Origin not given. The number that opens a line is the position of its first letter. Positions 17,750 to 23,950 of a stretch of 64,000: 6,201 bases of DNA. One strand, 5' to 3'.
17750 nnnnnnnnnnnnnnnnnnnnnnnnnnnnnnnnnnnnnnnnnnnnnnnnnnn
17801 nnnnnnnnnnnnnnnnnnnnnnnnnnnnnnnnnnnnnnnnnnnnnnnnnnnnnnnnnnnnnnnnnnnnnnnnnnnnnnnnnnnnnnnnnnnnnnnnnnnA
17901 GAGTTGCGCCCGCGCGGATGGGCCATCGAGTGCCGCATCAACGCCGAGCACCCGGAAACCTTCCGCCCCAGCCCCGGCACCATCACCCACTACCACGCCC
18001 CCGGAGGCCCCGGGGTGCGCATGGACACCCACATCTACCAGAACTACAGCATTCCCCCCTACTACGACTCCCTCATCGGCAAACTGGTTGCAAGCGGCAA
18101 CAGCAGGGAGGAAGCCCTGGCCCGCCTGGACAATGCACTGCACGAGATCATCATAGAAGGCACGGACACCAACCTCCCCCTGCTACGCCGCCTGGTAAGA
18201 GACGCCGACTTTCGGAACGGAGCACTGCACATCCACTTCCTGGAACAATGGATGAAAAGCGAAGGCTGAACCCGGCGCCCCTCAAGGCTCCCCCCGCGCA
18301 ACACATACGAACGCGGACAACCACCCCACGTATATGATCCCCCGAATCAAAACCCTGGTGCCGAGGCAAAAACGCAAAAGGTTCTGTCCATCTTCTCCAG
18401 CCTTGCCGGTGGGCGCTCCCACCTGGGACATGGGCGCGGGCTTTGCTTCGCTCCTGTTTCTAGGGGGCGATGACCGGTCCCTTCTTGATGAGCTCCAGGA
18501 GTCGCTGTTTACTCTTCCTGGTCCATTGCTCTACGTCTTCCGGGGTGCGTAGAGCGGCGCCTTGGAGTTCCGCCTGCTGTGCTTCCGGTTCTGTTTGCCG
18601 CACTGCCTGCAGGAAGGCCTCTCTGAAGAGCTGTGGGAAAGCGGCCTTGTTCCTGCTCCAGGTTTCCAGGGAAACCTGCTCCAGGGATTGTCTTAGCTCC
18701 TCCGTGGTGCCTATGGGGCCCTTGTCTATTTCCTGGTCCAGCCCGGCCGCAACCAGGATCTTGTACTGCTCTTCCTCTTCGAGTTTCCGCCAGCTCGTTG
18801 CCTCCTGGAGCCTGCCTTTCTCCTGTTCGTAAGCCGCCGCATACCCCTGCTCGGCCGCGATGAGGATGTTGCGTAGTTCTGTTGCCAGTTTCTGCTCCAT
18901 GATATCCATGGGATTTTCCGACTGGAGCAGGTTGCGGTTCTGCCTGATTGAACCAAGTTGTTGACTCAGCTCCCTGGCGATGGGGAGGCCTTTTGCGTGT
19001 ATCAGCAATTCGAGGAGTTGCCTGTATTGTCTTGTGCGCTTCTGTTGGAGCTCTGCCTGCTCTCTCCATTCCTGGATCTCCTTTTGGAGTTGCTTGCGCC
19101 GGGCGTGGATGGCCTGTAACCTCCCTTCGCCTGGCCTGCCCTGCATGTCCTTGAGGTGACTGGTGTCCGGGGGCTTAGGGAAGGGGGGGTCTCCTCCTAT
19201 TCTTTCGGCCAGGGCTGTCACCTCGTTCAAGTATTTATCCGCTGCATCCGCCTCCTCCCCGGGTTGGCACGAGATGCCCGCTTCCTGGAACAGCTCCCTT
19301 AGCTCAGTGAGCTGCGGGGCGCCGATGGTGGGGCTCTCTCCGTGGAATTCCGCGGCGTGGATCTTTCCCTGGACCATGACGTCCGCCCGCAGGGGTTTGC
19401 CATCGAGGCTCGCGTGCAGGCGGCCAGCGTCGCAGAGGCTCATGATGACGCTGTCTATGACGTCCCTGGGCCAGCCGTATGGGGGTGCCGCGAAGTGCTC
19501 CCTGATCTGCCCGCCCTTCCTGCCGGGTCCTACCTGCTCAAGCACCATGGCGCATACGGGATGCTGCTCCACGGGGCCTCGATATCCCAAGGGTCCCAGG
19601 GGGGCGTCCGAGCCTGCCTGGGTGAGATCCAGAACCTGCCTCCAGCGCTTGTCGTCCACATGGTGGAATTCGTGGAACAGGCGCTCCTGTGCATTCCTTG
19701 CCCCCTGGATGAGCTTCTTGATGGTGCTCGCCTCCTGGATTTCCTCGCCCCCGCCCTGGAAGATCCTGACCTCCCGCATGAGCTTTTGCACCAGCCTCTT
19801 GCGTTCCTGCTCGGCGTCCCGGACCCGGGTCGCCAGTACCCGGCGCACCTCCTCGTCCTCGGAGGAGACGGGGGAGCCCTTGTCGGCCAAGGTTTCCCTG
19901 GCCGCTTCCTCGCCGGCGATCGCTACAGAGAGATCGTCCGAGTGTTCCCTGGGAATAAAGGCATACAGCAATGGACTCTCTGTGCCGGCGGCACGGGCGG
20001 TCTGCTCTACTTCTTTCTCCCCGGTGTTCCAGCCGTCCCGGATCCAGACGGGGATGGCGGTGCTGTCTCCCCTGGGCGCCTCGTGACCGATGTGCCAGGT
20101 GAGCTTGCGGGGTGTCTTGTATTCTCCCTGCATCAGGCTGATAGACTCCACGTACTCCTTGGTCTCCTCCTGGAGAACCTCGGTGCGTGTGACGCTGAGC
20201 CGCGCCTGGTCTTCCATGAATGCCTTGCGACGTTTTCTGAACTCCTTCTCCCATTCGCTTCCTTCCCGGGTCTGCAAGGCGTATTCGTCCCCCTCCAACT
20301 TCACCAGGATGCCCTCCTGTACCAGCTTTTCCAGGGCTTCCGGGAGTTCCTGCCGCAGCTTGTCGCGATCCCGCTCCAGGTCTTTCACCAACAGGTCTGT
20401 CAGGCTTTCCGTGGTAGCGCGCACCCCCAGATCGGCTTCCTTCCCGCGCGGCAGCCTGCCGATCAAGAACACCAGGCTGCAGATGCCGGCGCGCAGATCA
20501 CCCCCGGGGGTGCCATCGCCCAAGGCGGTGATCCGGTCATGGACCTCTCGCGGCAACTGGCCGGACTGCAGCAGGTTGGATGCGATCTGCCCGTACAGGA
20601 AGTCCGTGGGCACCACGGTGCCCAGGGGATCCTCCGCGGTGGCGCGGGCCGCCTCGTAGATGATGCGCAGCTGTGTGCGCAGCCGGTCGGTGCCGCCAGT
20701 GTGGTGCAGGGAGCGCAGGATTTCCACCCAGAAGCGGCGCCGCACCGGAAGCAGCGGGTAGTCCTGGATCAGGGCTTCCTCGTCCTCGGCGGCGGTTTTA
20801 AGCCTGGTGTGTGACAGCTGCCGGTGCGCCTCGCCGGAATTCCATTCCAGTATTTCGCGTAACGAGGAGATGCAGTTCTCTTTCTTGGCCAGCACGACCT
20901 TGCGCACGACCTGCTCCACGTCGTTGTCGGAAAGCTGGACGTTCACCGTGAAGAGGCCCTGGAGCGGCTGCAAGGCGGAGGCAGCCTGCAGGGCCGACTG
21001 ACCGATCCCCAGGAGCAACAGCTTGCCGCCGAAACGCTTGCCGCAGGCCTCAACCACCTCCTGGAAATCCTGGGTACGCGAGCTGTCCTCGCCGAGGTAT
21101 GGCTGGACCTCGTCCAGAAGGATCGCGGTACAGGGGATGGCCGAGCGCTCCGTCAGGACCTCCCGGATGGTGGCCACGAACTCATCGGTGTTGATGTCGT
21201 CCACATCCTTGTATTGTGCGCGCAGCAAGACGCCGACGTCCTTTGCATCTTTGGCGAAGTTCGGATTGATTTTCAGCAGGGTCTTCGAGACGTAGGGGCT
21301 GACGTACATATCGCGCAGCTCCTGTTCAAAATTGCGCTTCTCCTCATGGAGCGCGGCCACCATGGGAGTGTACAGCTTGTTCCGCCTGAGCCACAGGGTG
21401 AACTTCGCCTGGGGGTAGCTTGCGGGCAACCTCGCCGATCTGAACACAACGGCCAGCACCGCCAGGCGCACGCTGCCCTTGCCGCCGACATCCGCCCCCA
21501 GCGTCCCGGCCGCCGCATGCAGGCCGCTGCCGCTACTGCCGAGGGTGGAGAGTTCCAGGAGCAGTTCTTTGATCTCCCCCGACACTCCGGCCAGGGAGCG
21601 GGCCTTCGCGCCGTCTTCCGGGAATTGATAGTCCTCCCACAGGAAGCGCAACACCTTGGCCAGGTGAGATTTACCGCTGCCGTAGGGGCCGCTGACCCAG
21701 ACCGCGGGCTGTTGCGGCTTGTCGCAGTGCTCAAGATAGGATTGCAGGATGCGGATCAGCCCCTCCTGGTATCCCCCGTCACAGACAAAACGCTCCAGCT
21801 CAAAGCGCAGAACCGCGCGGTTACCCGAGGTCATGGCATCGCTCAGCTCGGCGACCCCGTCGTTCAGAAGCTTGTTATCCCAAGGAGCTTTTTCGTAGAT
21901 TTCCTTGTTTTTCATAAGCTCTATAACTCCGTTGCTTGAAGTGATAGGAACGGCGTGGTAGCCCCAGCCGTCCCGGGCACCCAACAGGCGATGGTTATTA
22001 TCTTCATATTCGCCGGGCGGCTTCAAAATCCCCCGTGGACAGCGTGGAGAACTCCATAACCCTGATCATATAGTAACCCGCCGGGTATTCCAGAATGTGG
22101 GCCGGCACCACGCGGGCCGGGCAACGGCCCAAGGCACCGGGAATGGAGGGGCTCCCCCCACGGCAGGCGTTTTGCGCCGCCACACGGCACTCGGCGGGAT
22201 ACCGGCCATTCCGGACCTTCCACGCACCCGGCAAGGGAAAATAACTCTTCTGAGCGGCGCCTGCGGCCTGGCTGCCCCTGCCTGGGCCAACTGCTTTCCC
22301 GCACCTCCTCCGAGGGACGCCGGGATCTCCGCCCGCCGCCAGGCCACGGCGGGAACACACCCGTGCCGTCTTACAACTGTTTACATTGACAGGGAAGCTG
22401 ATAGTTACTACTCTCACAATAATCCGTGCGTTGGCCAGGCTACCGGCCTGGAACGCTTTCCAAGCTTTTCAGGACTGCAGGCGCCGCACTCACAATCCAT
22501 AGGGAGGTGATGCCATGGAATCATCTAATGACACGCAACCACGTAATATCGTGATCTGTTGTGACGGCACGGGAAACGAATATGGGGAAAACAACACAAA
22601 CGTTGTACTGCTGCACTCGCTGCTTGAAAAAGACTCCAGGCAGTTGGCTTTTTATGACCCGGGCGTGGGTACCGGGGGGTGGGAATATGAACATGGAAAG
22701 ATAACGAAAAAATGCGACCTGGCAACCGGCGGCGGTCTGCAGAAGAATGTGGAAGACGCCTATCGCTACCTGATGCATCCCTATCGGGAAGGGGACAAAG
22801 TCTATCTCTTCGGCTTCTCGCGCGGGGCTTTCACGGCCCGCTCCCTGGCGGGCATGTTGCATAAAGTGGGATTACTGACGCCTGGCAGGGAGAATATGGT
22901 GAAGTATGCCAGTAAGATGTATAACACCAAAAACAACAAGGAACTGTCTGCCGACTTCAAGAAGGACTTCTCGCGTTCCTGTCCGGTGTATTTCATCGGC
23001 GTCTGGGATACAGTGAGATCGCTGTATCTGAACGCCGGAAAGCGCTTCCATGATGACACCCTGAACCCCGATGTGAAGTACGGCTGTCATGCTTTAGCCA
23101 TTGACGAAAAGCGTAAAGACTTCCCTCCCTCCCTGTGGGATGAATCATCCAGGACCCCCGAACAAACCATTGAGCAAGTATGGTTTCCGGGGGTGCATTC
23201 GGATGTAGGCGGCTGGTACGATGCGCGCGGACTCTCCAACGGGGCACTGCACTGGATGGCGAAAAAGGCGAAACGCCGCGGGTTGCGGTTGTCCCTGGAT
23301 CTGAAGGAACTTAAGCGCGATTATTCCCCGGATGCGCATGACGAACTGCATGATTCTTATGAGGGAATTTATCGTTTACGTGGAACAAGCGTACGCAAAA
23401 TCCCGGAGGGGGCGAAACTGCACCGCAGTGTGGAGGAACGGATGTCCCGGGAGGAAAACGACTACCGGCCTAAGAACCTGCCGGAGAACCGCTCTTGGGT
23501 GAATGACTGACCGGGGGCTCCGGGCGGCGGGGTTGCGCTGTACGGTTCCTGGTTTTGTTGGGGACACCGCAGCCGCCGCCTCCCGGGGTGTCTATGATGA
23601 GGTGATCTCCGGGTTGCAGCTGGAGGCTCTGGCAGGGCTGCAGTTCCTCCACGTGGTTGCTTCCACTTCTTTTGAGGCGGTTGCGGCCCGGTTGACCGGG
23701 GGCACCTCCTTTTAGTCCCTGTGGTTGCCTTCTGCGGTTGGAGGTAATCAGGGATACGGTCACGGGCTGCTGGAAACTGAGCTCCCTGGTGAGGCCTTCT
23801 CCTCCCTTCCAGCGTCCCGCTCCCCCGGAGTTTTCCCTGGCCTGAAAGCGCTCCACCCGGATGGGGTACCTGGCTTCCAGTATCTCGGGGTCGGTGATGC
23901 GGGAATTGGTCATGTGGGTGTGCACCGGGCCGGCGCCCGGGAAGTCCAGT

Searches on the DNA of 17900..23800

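Call 36: search_rna_families(source=window, start=17900, end=23800, threshold=evalue, max_evalue=1)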
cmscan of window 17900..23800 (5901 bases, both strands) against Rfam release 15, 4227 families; matches with E-value up to 1: 0.
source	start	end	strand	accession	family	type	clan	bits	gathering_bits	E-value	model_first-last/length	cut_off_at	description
